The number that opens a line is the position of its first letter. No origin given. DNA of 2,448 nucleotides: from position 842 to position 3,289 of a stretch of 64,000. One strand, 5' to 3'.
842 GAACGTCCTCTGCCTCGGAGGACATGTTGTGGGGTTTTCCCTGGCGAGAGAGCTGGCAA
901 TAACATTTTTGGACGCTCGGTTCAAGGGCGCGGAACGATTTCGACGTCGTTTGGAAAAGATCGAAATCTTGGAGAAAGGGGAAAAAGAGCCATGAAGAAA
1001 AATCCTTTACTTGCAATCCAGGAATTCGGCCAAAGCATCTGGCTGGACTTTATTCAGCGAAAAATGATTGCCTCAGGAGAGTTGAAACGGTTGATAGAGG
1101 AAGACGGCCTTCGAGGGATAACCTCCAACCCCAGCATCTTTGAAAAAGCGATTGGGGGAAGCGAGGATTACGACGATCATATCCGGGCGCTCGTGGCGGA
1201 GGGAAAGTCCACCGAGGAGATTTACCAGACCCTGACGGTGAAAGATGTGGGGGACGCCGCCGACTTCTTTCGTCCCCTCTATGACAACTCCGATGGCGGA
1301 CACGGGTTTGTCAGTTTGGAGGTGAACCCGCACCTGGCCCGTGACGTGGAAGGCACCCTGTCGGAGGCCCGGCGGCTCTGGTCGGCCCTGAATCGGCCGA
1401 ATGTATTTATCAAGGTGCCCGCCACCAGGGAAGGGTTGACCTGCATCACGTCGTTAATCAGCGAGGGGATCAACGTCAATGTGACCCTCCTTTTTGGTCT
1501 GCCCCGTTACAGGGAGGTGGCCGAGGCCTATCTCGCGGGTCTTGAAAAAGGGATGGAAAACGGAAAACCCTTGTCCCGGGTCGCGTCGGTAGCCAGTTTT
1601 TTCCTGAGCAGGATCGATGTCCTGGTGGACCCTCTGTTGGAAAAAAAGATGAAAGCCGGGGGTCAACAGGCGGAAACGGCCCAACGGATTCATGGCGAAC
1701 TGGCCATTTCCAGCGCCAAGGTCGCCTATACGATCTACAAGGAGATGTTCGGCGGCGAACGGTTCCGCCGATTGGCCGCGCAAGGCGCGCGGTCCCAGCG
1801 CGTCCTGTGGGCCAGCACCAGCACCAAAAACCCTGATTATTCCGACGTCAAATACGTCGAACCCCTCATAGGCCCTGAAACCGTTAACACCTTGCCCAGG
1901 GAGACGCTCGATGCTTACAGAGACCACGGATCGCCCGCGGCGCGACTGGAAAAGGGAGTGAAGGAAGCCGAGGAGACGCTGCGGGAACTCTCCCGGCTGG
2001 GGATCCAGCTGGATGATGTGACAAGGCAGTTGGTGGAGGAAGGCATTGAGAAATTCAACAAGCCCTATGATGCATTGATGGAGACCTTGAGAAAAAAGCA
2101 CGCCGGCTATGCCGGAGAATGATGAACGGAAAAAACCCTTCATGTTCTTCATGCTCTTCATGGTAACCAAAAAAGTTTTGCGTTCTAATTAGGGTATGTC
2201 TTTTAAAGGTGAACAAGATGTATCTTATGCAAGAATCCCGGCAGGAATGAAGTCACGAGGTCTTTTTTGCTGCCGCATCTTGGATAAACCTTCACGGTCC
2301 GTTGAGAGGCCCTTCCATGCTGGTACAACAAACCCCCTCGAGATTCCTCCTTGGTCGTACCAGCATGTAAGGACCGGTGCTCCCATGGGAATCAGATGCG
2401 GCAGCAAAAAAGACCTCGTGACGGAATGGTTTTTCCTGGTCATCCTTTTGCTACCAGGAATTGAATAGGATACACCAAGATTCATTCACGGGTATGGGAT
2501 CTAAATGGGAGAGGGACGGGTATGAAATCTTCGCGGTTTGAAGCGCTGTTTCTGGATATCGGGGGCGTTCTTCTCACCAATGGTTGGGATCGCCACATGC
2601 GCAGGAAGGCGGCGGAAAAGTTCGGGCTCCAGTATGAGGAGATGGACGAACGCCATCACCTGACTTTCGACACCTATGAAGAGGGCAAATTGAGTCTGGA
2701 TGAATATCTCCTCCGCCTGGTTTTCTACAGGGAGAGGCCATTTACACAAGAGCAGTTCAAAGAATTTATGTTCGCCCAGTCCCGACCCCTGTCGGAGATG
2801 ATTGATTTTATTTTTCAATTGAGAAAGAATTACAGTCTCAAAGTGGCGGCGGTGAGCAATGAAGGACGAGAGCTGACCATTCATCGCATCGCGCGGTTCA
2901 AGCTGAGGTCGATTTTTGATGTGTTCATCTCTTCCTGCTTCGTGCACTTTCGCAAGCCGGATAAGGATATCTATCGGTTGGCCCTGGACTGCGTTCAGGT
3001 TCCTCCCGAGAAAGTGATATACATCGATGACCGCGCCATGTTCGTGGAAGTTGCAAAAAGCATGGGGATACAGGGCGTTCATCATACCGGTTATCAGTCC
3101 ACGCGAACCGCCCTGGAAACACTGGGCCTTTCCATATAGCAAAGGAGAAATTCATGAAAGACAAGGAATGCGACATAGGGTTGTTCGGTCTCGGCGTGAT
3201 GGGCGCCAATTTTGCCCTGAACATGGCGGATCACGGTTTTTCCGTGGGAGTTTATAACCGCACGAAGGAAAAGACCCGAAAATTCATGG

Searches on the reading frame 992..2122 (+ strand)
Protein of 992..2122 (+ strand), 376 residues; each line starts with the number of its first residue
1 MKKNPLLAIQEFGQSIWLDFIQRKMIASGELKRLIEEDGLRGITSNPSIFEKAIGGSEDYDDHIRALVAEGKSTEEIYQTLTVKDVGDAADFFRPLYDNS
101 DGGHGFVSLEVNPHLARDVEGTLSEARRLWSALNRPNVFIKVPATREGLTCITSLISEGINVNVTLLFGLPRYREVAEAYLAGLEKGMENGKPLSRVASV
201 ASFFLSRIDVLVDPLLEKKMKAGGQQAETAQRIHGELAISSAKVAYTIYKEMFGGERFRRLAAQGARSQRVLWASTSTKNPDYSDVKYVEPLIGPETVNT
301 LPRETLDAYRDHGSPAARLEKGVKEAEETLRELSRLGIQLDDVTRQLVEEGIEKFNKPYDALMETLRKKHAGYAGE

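Call 19: search_protein_families(library=pfam, proteins=[window:992-2122:+])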
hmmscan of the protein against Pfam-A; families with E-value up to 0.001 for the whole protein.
window:992-2122:+ (376 aa): 1 family
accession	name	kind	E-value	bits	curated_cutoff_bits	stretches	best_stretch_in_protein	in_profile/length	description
PF00923.25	TAL_FSA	-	1.2e-84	284.5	27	1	16-365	1-284/285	Transaldolase/Fructose-6-phosphate aldolase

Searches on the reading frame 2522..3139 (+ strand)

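Call 19: search_protein_families(library=pfam, proteins=[window:2522-3139:+])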
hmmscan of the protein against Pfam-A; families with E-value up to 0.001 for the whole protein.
window:2522-3139:+ (205 aa): 2 families
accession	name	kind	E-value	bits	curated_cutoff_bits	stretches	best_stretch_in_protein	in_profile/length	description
PF00702.32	Hydrolase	-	1e-15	59.1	26.4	1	7-182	2-191/191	haloacid dehalogenase-like hydrolase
PF13419.12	HAD_2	-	3.9e-14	53.6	23.8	1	71-184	61-174/178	Haloacid dehalogenase-like hydrolase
